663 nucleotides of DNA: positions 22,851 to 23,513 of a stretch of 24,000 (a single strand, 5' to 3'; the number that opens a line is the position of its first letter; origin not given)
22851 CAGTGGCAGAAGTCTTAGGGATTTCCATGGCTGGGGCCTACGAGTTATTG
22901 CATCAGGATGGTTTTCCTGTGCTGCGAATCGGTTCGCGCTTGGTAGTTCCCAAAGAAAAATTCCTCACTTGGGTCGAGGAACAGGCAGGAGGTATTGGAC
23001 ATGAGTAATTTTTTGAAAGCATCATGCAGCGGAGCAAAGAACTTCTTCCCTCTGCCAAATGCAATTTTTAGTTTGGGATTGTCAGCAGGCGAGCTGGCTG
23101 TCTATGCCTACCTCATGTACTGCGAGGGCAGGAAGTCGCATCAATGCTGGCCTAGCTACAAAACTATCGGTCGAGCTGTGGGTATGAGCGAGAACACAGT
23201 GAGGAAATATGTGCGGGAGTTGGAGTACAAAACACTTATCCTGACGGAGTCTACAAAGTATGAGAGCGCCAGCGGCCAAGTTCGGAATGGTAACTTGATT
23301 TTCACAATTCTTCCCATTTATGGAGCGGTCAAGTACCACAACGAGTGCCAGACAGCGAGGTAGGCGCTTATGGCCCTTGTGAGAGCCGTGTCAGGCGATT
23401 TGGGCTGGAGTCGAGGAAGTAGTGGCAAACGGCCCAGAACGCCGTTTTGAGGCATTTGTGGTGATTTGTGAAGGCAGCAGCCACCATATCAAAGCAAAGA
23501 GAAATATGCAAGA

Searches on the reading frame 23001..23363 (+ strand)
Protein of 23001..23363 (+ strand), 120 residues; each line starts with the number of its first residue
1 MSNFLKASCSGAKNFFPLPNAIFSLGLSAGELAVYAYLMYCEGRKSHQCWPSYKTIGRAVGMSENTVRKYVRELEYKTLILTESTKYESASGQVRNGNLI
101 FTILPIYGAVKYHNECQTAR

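Call 30: find_encoding_contigs(protein=window:23001-23363:+, flank=10000, max_places=10)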
Protein window:23001-23363:+ (120 aa): 22 contigs read that carry it; 10 places shown.
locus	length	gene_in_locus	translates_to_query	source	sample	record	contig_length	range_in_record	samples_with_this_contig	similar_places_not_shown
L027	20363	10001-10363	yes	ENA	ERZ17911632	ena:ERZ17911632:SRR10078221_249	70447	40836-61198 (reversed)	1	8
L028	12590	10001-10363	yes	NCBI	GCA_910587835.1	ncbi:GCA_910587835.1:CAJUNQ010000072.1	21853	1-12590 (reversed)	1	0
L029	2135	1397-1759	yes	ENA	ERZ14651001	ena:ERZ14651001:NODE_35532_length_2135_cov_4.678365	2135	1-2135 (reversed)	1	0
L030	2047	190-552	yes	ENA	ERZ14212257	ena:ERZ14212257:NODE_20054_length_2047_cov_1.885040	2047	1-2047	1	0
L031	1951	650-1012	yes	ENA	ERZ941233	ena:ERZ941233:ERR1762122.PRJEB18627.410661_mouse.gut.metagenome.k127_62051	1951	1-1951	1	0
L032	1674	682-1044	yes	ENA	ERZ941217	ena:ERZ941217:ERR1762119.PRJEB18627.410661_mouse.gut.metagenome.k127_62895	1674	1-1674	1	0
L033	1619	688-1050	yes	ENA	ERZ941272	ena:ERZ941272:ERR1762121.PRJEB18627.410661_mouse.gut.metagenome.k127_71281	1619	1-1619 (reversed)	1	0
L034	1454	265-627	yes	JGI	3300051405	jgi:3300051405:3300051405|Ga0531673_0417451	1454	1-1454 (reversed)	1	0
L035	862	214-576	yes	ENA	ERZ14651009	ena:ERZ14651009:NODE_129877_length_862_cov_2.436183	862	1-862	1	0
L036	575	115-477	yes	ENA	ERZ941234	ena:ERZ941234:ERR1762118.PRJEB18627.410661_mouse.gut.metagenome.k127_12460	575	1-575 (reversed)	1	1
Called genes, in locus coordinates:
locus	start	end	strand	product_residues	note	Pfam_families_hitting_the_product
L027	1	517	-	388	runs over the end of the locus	PF01306:LacY_symp, PF07690:MFS_1, PF12832:MFS_1_like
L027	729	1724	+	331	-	PF04015:DUF362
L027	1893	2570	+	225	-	PF24741:AlkZ-rel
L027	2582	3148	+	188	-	PF12464:Mac, PF00132:Hexapep, PF14602:Hexapep_2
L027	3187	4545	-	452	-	PF01554:MatE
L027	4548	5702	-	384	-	PF00248:Aldo_ket_red, PF00037:Fer4 (faint)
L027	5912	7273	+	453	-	PF01554:MatE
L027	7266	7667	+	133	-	-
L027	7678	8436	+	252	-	PF00106:adh_short, PF08659:KR (faint), PF13561:adh_short_C2, PF23441:SDR (weak)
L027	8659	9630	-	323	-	PF19553:DUF6076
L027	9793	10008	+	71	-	PF12728:HTH_17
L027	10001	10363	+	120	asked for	PF13730:HTH_36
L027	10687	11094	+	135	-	-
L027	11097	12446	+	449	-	PF18555:MobL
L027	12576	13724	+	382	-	PF14659:Phage_int_SAM_3, PF22022:Phage_int_M (faint), PF00589:Phage_integrase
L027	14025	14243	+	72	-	-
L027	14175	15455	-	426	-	PF03313:SDH_alpha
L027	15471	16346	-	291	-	PF02588:YitT_membrane, PF10035:DUF2179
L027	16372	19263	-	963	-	PF00675:Peptidase_M16 (faint), PF05193:Peptidase_M16_C, PF08367:M16C_assoc, PF22516:PreP_C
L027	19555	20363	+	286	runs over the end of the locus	PF07992:Pyr_redox_2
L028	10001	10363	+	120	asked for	PF13730:HTH_36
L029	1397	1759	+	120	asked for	PF13730:HTH_36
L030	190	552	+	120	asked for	PF13730:HTH_36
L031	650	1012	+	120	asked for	PF13730:HTH_36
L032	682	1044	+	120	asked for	PF13730:HTH_36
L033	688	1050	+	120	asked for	PF13730:HTH_36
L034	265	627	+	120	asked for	PF13730:HTH_36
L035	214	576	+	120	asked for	PF13730:HTH_36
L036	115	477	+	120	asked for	PF13730:HTH_36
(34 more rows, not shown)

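Call 39: find_related_loci(query=L027:12576-13721:+, collection=metagenome_contigs, flank=7000)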
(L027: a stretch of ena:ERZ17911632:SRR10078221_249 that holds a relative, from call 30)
Query L027:12576-13721:+ (382 aa) in metagenome_contigs; peptide patterns used: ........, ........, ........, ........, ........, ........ (x = any residue, [..] = any of these).
600 stretches matched a pattern (row limit reached: there are more); 569 encode a relative of the query (tblastn E <= 1e-3); the best 80 are kept; 80 distinct loci.
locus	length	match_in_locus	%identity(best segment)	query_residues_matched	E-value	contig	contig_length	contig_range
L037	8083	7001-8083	94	1-361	0e+0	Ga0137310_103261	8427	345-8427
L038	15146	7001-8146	79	1-382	0e+0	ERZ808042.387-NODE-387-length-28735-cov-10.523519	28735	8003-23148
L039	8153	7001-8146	76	1-382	0e+0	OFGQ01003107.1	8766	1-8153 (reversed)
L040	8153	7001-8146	76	1-382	0e+0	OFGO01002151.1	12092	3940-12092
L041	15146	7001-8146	76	1-382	0e+0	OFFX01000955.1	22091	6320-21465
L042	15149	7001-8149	78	1-382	0e+0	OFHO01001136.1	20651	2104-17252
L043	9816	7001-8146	77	1-382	0e+0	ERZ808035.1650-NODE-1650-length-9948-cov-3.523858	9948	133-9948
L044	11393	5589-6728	78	1-379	0e+0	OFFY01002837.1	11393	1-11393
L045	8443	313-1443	77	6-382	0e+0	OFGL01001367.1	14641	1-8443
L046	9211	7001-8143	77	1-380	0e+0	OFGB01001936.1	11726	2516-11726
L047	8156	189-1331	77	1-380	0e+0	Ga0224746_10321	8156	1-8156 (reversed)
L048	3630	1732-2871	76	1-380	0e+0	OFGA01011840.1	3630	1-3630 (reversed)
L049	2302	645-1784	76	1-380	0e+0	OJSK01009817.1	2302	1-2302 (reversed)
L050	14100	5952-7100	74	1-382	0e+0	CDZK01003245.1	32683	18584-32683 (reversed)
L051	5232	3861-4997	76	1-378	0e+0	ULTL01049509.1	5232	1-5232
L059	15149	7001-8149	72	1-382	0e+0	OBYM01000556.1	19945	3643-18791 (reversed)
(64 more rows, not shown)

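Call 58: search_protein_families(library=pfam, proteins=[L027:12576-13721:+, L027:11097-12443:+, L027:10687-11091:+, L027:10001-10360:+, L027:9793-10005:+, L027:14025-14240:+])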
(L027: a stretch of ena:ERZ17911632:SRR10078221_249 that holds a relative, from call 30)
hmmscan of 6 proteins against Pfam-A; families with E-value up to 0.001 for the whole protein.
L027:12576-13721:+ (382 aa): 3 families
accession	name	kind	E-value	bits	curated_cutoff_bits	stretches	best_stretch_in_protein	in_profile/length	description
PF00589.27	Phage_integrase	-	1.8e-28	99.9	27.1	1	191-364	2-170/172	Phage integrase family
PF14659.12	Phage_int_SAM_3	-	3.7e-17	62.7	22.6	1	71-128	1-57/58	Phage integrase, N-terminal SAM-like domain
PF22022.2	Phage_int_M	-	9.2e-06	26.3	27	0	77-137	6-65/96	Phage integrase central domain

L027:11097-12443:+ (449 aa): 1 family
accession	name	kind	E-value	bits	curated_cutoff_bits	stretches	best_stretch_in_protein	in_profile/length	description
PF18555.7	MobL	-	9.2e-29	101.1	28.5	1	1-343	1-308/383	MobL relaxases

L027:10687-11091:+ (135 aa): 0 families

L027:10001-10360:+ (120 aa): 1 family
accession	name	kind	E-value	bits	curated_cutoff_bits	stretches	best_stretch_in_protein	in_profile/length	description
PF13730.12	HTH_36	-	1.5e-11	44.4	25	1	26-77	2-52/55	Helix-turn-helix domain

L027:9793-10005:+ (71 aa): 1 family
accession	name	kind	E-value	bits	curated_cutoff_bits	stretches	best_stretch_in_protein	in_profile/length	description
PF12728.13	HTH_17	-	7.4e-09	36.2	27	1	15-64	1-50/51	Helix-turn-helix domain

L027:14025-14240:+ (72 aa): 0 families

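Call 61: search_protein_families(library=pfam, proteins=[L037:99-1733:+, L037:1730-2209:+, L037:2112-2993:+], max_evalue=0.01)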
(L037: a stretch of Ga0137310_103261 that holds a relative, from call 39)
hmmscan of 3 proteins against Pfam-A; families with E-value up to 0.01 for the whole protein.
L037:99-1733:+ (544 aa): 8 families
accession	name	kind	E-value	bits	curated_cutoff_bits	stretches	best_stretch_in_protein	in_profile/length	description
PF00005.33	ABC_tran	-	1.7e-31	110.1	25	1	313-461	1-135/137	ABC transporter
PF00664.28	ABC_membrane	-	8.8e-18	65.4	28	1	10-232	30-255/274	ABC transporter transmembrane region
PF02463.25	SMC_N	-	9e-08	32.2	40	1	432-504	134-210/220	RecF/RecN/SMC N terminal domain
PF09818.15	ABC_ATPase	-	0.0001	21.8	23.2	0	318-354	75-113/283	P-loop domain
PF13304.12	AAA_21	-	0.00011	22.8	27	1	326-345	2-21/304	AAA domain, putative AbiEii toxin, Type IV TA system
PF13555.12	AAA_29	-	0.0015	18.7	27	1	322-349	22-48/61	P-loop containing region of AAA domain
PF05072.18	Herpes_UL43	-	0.0015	18.1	24.9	1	76-146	26-95/381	Herpesvirus UL43 protein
PF13175.12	AAA_15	-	0.0023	18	32.1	0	325-344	25-44/374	AAA ATPase domain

L037:1730-2209:+ (159 aa): 0 families

L037:2112-2993:+ (293 aa): 2 families
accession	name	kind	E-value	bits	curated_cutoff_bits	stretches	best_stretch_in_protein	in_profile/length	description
PF04397.21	LytTR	-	2.5e-16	60.1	22.6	1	189-284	6-97/98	LytTr DNA-binding domain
PF00072.30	Response_reg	-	0.00021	21.8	30.2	1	45-157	2-110/111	Response regulator receiver domain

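Call 70: search_protein_families(library=pfam, proteins=[L046:631-1815:-, L046:1849-3297:-, L046:3629-4576:+, L046:4593-5351:-, L046:5311-5991:-, L059:8819-9484:-, L059:9697-10797:-, L059:10625-11941:-, L059:11751-12449:-, L059:12850-13239:+], max_evalue=0.001)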
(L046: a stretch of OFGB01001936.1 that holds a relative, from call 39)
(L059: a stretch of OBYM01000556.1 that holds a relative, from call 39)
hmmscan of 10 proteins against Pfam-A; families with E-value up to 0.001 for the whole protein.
L046:631-1815:- (394 aa): 0 families

L046:1849-3297:- (482 aa): 2 families
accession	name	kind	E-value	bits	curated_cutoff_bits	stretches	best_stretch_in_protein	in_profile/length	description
PF01546.33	Peptidase_M20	-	2.9e-07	31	24.6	1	102-316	24-175/206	Peptidase family M20/M25/M40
PF07687.19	M20_dimer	-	1.5e-06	28.5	21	1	185-277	7-100/107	Peptidase dimerisation domain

L046:3629-4576:+ (315 aa): 2 families
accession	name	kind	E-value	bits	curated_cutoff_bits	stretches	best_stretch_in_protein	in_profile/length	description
PF00126.33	HTH_1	-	3.4e-16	59.4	26.6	1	3-61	1-59/60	Bacterial regulatory helix-turn-helix protein, lysR family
PF03466.25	LysR_substrate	-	1.5e-10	41.2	28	1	116-215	34-122/209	LysR substrate binding domain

L046:4593-5351:- (252 aa): 1 family
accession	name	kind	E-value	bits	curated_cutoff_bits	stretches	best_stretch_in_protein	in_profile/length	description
PF13472.12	Lipase_GDSL_2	-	0.00041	21.3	32.9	1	109-183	91-173/178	GDSL-like Lipase/Acylhydrolase family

L046:5311-5991:- (226 aa): 1 family
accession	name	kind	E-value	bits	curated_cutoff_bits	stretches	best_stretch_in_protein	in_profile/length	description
PF04474.17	DUF554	-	6.5e-46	157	25.1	1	6-219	4-219/220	Protein of unknown function (DUF554)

L059:8819-9484:- (221 aa): 4 families
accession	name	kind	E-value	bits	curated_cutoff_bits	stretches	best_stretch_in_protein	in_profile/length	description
PF05067.18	Mn_catalase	-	1.3e-55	188.8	27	1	1-201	1-222/284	Manganese containing catalase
PF02915.23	Rubrerythrin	-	7.7e-10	39.7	22.8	1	34-84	9-61/137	Rubrerythrin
PF00210.30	Ferritin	-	1.7e-08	34.9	24.5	1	24-89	3-72/142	Ferritin-like domain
PF03232.19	COQ7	-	8e-05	22.8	23.5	0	34-78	13-58/169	Ubiquinone biosynthesis protein COQ7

L059:9697-10797:- (366 aa): 1 family
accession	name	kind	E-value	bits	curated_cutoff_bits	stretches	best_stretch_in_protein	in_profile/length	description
PF02557.22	VanY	-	2.3e-29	102.3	25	1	209-335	3-132/132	D-alanyl-D-alanine carboxypeptidase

L059:10625-11941:- (438 aa): 2 families
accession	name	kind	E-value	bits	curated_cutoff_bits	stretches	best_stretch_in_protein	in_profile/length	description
PF02518.31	HATPase_c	-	1.7e-25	90.1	26.4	1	325-435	1-110/111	Histidine kinase-, DNA gyrase B-, and HSP90-like ATPase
PF00512.31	HisKA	-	2.7e-15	56.6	26.9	1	214-277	2-63/66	His Kinase A (phospho-acceptor) domain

L059:11751-12449:- (232 aa): 2 families
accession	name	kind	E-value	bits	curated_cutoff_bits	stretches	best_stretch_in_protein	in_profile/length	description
PF00072.30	Response_reg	-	6.8e-29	100.7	30.2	1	6-115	1-111/111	Response regulator receiver domain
PF00486.34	Trans_reg_C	-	1.9e-25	89.1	26.2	1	154-229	2-76/77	Transcriptional regulatory protein, C terminal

L059:12850-13239:+ (129 aa): 4 families
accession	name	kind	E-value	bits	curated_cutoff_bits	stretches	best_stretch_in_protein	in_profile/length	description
PF04545.22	Sigma70_r4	-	2.1e-10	40.4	24.1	1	78-125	2-49/50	Sigma-70, region 4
PF07638.17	Sigma70_ECF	-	4e-06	27.3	21.1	1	63-120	118-175/185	ECF sigma factor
PF08281.18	Sigma70_r4_2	-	0.00027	21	25.7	1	72-118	2-48/54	Sigma-70, region 4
PF12802.13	MarR_2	-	0.00049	20.6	27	0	93-123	16-47/61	MarR family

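Call 71: search_dna_similar(query=L027:12576-13721:+, collection=phages, mode=protein, max_rows=8)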
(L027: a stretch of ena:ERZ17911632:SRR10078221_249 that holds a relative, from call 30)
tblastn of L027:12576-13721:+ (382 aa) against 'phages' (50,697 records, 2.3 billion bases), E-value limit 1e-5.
Records with a match: 2328; places in all: 2345; records where one place covers at least 80% of the query: 1233.
Best place of each record, by identity: 60-80% 1; <60% 2327.
By first word of the organism name: Mycobacterium 825; Streptococcus 524; Staphylococcus 172; Gordonia 161; Bacteriophage 96; Paenibacillus 81; Arthrobacter 79; Lactococcus 41; Lactobacillus 37; Bacillus 32; and 60 more.
By host as written in the record: Mycobacterium smegmatis mc2 155 527; - 184; Mycobacterium smegmatis mc#155 135; Gordonia terrae 3612 135; Staphylococcus aureus 55; Mycobacterium smegmatis mc2155 35; Paenibacillus larvae 34; Arthrobacter globiformis B-2979 27; and 722 more.
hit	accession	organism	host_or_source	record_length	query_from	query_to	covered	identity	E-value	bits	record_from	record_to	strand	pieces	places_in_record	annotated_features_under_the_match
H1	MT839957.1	Bacteriophage sp.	human fecal samples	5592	1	382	100%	69.7%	9e-180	550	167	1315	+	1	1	record has no annotation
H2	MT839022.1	Bacteriophage sp.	human fecal samples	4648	1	371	97%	41.7%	5e-76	261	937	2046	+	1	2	record has no annotation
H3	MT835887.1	Bacteriophage sp.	human fecal samples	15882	1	371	97%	41.2%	1e-73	254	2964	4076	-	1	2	record has no annotation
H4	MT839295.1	Bacteriophage sp.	human fecal samples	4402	1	382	100%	39.9%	2e-70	245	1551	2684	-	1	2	record has no annotation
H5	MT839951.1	Bacteriophage sp.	human fecal samples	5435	20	378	94%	38.7%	1e-57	208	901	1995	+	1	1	record has no annotation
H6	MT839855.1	Bacteriophage sp.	human fecal samples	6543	100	379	73%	47.4%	6e-68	238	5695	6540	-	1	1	record has no annotation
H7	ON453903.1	Flavonifractor phage Castelnaud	Flavonifractor plautii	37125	1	374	98%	34.2%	7e-52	191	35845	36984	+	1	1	integrase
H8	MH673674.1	Thermus phage phiMa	Thermus thermophilus HB8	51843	3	372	97%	33.0%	3e-41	160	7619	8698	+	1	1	hypothetical protein (x2)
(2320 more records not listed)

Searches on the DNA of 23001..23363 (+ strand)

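Call 72: search_dna_similar(query=L027:8600-14100:+, collection=plasmids, mode=distant, max_rows=8)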
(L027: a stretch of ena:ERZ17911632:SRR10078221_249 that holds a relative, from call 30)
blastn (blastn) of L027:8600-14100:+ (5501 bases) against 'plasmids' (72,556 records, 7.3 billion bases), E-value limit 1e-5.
Records with a match: 359; places in all: 493; records where one place covers at least 80% of the query: 0.
Best place of each record, by identity: >=99% 2; 95-99% 133; 90-95% 184; 80-90% 39; 60-80% 1.
By first word of the organism name: Streptomyces 55; Azospirillum 29; Rhizobium 19; Ensifer 17; Priestia 17; Sphingobium 14; Paracoccus 12; Clostridioides 12; Sulfitobacter 10; Thioclava 10; and 84 more.
By predicted mobility (MOB-suite, as given by PLSDB): non-mobilizable 270; mobilizable 49; conjugative 40.
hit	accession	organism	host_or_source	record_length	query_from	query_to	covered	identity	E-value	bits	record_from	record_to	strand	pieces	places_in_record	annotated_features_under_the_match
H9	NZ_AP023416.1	Vescimonas fastidiosa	Homo sapiens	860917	3983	5106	7%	72.1%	5e-19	199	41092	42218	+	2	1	site-specific integrase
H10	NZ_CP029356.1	Azospirillum thermophilum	cell culture,hot spring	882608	5197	5278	1%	84.1%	4e-14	91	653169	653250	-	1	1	none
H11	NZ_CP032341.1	Azospirillum brasilense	soil sample,Agricultural field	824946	5208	5278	1%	88.7%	3e-15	93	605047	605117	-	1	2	none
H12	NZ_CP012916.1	Azospirillum brasilense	Digitaria eriantha,microbe,root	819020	5208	5278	1%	88.7%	3e-15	93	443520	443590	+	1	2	none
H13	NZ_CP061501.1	Roseicitreum antarcticum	Intertidal sediment,Sandy intertidal ...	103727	5231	5297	1%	85.3%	1e-8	73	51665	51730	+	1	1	none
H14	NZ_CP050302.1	Phyllobacterium sp. 628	Oxytropis pumilio,cell culture,root ...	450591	5214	5278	1%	85.1%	3e-9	74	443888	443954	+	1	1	none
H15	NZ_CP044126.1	Rhizobium sp. BG4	Prosopis cineraria,pure bacterial ...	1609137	5220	5278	1%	93.2%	5e-13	86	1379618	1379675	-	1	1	record has no annotation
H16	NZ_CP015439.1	Anoxybacillus amylolyticus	Microbial isolate,soil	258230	5223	5278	1%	96.4%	3e-15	93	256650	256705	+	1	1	none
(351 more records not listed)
